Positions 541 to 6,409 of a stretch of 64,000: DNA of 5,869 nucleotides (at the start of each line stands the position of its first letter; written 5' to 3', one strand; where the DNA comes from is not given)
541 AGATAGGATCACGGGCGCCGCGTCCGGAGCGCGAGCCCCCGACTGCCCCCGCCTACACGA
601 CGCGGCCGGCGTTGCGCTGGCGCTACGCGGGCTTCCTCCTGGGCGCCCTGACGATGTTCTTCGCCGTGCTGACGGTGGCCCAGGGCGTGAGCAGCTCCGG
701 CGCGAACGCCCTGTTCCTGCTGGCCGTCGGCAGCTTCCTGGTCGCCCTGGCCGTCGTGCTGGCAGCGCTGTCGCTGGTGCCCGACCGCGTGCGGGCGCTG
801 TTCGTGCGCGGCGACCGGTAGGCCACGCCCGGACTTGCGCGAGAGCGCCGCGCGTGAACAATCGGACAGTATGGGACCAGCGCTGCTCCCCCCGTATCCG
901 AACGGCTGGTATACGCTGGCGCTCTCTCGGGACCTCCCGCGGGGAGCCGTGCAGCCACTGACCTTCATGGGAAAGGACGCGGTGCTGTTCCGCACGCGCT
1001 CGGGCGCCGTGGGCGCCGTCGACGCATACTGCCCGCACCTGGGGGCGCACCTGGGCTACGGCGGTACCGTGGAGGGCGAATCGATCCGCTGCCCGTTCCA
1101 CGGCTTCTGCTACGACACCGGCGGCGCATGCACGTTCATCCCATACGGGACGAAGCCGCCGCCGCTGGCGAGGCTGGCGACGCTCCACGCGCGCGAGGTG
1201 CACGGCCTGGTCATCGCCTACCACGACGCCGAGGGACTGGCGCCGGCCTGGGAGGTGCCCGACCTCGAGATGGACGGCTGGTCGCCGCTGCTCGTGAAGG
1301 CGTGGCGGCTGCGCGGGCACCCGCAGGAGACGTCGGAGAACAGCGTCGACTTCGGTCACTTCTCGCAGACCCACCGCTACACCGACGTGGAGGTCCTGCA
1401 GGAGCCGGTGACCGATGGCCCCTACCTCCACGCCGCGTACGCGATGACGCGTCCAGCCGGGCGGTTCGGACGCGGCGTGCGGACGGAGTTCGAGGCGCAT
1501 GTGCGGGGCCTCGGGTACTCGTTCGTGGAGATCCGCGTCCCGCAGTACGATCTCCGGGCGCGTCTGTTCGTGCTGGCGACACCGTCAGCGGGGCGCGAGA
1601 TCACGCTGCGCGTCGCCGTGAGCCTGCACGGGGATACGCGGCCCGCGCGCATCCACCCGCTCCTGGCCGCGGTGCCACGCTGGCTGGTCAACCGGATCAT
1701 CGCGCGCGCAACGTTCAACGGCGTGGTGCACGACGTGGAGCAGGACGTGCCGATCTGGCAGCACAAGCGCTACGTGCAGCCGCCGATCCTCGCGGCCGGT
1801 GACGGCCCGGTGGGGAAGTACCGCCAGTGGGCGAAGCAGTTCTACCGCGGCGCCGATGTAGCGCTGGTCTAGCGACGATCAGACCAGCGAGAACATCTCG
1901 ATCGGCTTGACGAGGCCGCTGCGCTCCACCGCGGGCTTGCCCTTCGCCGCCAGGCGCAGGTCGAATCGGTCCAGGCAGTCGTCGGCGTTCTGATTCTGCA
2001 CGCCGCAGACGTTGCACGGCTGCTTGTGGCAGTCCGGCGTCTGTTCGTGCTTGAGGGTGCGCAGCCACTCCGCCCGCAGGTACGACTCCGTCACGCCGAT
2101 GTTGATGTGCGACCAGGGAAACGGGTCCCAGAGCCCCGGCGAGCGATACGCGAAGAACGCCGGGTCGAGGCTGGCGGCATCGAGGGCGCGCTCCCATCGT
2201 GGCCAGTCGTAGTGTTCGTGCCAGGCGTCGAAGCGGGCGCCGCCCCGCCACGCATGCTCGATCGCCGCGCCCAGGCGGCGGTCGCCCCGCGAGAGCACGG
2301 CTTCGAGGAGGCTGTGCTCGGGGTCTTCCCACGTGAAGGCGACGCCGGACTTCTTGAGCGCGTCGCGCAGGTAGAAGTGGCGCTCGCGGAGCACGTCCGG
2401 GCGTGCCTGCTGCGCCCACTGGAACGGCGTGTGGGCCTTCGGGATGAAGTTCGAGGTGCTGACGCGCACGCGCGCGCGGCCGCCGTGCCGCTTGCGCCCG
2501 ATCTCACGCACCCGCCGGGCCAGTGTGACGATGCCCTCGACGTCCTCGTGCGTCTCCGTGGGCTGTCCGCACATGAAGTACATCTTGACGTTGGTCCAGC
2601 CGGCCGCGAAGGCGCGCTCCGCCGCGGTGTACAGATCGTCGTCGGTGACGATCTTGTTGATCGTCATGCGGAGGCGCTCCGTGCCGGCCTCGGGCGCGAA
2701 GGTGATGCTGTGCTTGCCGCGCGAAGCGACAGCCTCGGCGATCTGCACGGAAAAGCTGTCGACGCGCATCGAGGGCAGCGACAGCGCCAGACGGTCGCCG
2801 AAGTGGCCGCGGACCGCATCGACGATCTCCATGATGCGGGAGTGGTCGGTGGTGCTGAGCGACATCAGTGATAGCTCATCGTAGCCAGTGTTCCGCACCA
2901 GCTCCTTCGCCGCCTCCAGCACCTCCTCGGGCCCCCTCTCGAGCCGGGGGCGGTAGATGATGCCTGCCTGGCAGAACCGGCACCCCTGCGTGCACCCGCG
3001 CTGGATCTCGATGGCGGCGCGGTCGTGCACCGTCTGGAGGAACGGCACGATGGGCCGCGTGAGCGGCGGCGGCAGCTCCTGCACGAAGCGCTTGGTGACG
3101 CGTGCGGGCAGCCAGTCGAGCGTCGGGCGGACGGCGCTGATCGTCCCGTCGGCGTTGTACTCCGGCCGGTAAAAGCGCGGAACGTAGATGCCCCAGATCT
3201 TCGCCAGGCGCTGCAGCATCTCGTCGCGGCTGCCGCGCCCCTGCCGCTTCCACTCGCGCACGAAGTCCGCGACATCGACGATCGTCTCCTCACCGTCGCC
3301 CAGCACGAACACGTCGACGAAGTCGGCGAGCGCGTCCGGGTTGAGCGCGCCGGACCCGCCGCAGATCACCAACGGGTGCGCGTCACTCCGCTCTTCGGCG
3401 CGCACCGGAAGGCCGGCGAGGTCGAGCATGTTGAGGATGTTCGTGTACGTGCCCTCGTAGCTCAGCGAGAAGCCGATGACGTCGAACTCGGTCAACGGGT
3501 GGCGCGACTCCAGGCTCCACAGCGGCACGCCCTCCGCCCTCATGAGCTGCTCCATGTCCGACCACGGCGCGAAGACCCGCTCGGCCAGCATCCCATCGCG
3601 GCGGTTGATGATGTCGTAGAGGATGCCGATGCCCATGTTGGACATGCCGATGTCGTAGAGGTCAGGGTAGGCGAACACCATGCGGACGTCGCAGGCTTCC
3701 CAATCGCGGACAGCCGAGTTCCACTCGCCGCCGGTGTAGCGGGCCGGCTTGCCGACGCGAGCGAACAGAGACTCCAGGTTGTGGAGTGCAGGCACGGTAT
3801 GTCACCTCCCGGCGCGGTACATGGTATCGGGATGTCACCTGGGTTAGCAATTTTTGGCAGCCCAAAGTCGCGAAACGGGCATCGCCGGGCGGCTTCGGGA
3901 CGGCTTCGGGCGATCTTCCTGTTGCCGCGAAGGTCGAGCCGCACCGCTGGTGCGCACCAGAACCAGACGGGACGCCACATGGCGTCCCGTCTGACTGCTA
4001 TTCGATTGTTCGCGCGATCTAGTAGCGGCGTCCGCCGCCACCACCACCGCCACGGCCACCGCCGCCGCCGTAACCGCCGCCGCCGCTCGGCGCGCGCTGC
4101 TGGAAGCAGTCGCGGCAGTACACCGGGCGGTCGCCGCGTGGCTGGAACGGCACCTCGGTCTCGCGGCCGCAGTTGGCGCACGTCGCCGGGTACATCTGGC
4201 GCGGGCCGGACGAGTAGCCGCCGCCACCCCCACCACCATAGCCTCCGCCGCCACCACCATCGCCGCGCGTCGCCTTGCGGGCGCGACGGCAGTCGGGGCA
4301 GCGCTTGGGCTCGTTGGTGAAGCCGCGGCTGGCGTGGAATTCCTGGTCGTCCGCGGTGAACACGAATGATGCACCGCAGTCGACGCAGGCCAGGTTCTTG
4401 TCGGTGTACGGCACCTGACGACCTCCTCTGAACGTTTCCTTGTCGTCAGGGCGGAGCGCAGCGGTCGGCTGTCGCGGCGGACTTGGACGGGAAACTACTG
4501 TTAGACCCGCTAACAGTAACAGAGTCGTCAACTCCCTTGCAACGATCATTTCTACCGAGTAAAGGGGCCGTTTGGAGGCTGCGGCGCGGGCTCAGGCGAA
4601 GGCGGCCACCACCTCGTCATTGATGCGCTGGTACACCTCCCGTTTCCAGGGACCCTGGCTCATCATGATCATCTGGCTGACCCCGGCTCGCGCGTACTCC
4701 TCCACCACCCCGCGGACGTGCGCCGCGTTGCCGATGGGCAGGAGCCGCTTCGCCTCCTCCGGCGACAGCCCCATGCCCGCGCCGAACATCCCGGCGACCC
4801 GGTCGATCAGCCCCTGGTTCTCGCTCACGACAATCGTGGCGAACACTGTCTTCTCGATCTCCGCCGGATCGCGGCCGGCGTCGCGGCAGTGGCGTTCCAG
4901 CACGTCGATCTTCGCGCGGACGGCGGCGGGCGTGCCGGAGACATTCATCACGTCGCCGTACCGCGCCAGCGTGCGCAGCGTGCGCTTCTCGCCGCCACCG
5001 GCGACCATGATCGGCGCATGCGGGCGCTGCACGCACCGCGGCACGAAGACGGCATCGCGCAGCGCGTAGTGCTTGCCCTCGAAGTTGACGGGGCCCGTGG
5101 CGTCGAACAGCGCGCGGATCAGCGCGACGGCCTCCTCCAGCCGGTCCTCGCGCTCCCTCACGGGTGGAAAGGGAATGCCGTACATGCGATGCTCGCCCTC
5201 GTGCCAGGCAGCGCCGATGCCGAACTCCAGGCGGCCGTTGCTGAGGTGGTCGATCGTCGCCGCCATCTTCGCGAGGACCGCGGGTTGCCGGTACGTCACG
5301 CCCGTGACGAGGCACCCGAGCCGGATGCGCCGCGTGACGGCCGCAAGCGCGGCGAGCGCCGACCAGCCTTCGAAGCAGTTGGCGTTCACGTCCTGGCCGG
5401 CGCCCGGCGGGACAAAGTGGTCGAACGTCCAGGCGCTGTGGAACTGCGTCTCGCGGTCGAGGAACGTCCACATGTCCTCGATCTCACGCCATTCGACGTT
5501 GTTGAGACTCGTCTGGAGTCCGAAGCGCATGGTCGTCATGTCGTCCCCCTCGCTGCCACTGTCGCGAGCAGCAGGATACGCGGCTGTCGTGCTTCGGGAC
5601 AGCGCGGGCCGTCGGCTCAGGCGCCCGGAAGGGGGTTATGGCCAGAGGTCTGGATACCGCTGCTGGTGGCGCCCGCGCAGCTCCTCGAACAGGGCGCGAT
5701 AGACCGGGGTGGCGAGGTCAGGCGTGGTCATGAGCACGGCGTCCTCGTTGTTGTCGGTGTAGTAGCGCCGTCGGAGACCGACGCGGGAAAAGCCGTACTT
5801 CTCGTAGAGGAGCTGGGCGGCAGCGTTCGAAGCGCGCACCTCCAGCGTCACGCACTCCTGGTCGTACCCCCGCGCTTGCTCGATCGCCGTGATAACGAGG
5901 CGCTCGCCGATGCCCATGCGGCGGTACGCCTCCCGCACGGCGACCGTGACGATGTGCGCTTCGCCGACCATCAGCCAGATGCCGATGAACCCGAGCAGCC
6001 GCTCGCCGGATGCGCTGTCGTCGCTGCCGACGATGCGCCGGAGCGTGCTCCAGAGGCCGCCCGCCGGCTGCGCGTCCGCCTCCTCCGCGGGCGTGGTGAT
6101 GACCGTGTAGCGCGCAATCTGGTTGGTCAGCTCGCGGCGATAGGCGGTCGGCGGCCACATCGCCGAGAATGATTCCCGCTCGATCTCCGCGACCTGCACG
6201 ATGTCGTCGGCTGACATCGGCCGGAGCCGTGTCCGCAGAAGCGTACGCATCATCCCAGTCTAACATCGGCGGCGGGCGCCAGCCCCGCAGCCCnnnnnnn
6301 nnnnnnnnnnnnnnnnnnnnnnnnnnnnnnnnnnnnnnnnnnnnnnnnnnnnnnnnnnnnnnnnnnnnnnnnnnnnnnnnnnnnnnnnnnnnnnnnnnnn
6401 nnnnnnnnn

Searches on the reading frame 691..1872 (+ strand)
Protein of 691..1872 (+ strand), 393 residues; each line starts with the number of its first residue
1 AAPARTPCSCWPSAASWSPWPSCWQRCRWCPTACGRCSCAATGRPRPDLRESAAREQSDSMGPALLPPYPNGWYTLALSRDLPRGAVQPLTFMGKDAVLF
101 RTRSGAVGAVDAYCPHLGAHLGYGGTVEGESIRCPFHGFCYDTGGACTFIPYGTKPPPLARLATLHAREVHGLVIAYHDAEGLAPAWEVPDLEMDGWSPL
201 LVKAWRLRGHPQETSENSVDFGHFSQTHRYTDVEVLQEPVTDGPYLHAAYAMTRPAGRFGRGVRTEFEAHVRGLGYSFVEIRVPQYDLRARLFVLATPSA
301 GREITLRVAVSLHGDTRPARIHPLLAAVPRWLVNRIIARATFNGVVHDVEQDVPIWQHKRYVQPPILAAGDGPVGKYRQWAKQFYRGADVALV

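Call 21: search_protein_families(library=pfam, proteins=[window:691-1872:+], max_evalue=0.001)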
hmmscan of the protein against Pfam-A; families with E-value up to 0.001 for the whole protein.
window:691-1872:+ (393 aa): 2 families
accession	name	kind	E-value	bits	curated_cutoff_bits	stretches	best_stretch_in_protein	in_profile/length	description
PF19298.5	KshA_C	-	2.3e-27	96.9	23.3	1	177-385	2-207/207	3-Ketosteroid 9alpha-hydroxylase C-terminal domain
PF00355.32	Rieske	-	4.8e-19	68.5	20.3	1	73-152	2-80/88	Rieske [2Fe-2S] domain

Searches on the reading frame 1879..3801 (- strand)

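Call 21: search_protein_families(library=pfam, proteins=[window:1879-3801:-], max_evalue=0.001)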
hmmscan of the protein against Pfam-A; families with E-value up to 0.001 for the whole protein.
window:1879-3801:- (640 aa): 3 families
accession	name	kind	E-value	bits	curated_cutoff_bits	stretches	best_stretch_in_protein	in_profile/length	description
PF19864.5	Radical_SAM_N2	-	1.3e-61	206.9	29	1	57-208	1-151/151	Radical SAM proteins, N-terminal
PF04055.27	Radical_SAM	-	9e-21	75.2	29.5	1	264-427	1-165/166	Radical SAM superfamily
PF02310.24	B12-binding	-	1.5e-05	25.2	32.1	1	105-177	51-120/121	B12 binding domain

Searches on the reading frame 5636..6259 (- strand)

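Call 21: search_protein_families(library=pfam, proteins=[window:5636-6259:-], max_evalue=0.001)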
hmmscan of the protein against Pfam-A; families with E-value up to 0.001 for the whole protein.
window:5636-6259:- (207 aa): 5 families
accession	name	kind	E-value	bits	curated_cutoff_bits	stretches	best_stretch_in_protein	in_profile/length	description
PF00583.31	Acetyltransf_1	-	9.3e-17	61.8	20.7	1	68-157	34-116/116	Acetyltransferase (GNAT) family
PF13508.13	Acetyltransf_7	-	4.8e-13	49.7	27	1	86-158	12-83/84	Acetyltransferase (GNAT) domain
PF13673.13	Acetyltransf_10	-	3.8e-11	43.5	23.6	1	85-163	39-113/128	Acetyltransferase (GNAT) domain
PF08445.16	FR47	-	3.8e-07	30.4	22.1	1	102-160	23-80/86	FR47-like protein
PF13302.13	Acetyltransf_3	-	2.3e-06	28.8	25.4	1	9-157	1-137/138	Acetyltransferase (GNAT) domain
